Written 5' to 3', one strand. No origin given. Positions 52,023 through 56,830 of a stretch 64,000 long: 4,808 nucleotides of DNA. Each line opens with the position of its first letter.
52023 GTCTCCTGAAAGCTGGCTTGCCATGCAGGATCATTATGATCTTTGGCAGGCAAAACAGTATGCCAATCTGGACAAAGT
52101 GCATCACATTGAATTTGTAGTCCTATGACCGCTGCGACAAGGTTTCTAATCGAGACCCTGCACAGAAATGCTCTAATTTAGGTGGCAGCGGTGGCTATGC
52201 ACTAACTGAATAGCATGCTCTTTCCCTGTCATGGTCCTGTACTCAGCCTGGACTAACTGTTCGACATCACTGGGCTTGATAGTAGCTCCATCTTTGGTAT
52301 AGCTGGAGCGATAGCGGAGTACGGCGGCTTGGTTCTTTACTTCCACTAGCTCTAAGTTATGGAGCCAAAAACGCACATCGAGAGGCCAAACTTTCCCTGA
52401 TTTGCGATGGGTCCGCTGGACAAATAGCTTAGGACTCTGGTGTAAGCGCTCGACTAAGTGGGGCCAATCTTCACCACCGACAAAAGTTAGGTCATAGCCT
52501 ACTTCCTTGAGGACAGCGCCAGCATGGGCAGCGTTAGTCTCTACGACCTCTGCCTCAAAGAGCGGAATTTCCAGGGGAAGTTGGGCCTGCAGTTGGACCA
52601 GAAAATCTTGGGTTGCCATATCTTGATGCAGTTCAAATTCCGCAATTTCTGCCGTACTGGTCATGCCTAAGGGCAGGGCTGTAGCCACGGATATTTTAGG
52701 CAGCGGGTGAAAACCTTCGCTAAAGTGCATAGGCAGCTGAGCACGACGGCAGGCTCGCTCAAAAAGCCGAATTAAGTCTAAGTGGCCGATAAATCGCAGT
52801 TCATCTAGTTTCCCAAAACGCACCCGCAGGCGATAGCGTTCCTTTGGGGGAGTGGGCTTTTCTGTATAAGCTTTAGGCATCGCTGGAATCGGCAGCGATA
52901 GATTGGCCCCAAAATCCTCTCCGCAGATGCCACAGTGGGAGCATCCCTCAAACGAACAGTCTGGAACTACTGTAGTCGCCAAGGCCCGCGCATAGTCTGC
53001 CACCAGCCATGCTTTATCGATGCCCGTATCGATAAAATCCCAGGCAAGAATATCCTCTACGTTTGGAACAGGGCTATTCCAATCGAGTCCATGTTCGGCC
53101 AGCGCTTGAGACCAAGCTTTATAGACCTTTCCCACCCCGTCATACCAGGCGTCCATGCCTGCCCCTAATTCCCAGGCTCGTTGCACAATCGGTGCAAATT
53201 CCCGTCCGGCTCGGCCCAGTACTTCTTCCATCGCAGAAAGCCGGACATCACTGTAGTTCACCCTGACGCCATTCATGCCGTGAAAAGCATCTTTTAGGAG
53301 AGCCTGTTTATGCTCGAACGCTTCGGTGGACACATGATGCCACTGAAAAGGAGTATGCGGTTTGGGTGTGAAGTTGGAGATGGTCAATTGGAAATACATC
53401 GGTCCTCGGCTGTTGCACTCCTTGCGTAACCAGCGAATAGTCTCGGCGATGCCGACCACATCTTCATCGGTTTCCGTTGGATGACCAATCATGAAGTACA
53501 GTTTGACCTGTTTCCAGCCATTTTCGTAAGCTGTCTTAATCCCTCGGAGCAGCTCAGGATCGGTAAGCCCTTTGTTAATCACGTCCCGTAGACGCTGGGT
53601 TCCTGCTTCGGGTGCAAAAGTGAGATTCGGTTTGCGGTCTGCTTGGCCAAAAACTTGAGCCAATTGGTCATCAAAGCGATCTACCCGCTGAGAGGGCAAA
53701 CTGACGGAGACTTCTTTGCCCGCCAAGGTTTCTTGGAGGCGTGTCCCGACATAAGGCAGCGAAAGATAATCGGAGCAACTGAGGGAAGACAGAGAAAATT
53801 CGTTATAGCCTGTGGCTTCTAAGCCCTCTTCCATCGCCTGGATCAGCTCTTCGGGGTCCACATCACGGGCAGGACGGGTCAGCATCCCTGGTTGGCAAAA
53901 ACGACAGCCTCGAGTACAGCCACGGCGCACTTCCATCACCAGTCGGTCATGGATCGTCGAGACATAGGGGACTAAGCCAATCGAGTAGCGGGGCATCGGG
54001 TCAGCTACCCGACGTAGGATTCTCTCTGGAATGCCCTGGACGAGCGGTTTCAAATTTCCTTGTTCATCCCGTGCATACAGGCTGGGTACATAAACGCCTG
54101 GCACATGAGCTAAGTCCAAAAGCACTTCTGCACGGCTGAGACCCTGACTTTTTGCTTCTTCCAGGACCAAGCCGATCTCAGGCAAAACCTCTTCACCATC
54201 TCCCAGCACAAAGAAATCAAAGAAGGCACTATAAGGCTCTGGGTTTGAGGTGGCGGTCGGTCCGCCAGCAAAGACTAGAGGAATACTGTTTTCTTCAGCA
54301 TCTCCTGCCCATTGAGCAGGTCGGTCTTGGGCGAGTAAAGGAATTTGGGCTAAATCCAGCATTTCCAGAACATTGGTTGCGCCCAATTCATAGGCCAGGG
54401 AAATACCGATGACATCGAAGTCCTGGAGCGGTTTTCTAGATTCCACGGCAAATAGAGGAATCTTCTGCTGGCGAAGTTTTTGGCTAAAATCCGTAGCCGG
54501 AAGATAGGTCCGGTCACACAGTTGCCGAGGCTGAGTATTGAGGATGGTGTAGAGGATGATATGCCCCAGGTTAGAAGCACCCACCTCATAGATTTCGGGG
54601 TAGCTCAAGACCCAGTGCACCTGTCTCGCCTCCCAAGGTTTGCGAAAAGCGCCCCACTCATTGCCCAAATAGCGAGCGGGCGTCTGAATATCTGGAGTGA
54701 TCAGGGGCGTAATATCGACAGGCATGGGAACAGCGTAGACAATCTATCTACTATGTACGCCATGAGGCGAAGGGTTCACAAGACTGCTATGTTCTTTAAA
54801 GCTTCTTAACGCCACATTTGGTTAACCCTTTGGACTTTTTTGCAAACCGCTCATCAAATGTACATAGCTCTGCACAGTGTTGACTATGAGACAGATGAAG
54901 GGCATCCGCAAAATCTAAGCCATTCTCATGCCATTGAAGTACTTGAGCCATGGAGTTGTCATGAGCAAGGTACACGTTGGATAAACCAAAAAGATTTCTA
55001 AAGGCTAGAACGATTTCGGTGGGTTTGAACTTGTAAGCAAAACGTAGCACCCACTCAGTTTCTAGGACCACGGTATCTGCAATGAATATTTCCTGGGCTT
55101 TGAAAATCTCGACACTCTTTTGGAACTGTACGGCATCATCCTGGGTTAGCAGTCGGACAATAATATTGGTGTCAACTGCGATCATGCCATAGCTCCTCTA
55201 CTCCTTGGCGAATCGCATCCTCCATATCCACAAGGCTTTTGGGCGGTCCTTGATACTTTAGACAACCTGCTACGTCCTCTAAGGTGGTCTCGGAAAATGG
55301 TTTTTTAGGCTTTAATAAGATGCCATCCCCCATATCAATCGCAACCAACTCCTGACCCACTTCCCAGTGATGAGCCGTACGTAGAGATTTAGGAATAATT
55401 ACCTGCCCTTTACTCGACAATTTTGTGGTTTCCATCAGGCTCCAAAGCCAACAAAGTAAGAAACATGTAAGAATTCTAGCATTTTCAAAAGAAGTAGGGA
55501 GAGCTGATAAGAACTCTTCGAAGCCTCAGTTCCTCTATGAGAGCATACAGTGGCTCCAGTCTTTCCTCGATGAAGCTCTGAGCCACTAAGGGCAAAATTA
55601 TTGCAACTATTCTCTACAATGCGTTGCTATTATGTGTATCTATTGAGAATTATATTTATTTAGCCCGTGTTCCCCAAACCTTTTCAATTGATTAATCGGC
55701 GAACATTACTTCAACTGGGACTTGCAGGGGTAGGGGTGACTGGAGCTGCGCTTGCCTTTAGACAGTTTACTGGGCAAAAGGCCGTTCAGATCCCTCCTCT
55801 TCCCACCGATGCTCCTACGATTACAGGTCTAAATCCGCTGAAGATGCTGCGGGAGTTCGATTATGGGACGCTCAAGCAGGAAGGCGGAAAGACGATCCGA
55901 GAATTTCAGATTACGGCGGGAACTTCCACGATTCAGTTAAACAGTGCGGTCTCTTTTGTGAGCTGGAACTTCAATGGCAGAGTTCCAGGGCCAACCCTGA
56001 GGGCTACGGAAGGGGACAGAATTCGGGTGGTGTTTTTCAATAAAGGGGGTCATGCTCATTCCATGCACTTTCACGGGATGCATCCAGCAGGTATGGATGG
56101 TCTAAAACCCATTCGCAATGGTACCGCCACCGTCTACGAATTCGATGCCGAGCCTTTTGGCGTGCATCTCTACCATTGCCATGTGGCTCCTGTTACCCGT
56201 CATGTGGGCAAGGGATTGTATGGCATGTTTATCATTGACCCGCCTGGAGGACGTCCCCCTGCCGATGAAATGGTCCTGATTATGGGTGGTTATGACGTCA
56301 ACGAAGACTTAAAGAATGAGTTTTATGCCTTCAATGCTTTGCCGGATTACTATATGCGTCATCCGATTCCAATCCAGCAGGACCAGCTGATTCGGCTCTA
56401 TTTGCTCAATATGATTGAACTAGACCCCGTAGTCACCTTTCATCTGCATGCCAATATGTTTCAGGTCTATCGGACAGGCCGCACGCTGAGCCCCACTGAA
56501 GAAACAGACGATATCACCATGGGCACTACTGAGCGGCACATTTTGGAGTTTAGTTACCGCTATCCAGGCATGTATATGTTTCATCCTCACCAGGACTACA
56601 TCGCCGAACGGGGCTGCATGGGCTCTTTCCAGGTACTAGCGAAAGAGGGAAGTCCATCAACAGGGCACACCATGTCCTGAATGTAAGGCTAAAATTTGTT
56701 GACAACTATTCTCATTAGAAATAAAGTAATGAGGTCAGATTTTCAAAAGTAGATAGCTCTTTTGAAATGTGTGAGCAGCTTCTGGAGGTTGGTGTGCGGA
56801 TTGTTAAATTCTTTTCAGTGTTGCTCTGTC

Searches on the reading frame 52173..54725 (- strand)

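Call 56: search_protein_families(library=pfam, proteins=[window:52173-54725:-], max_evalue=0.00001)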
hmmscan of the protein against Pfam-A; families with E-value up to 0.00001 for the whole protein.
window:52173-54725:- (850 aa): 3 families
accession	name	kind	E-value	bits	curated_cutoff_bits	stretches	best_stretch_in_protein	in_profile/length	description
PF19864.5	Radical_SAM_N2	-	1.6e-52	177.4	29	1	54-214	1-151/151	Radical SAM proteins, N-terminal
PF10105.14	DUF2344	-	5.6e-45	153.8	23.8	1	632-817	1-175/176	Uncharacterized protein conserved in bacteria (DUF2344)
PF04055.27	Radical_SAM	-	1.5e-19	71.2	29.5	1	266-429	3-165/166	Radical SAM superfamily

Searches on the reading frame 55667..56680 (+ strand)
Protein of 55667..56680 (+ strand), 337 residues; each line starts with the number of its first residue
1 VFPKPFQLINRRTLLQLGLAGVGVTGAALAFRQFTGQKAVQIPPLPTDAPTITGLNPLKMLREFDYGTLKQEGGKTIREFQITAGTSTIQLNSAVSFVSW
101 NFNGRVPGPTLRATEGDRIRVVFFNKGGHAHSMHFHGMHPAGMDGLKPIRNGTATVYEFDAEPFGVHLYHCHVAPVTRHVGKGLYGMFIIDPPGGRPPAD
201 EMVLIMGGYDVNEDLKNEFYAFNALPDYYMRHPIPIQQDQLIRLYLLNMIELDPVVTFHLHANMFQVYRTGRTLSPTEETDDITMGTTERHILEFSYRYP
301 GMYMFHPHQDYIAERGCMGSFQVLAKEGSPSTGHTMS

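Call 56: search_protein_families(library=pfam, proteins=[window:55667-56680:+], max_evalue=0.00001)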
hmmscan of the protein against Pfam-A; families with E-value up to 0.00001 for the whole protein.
window:55667-56680:+ (337 aa): 2 families
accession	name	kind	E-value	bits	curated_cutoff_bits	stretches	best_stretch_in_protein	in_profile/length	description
PF07731.20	Cu-oxidase_2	-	3.3e-28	98.6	20.4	1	223-324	24-134/137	Multicopper oxidase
PF07732.21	Cu-oxidase_3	-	1.3e-20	74.1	21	1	89-193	7-117/119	Multicopper oxidase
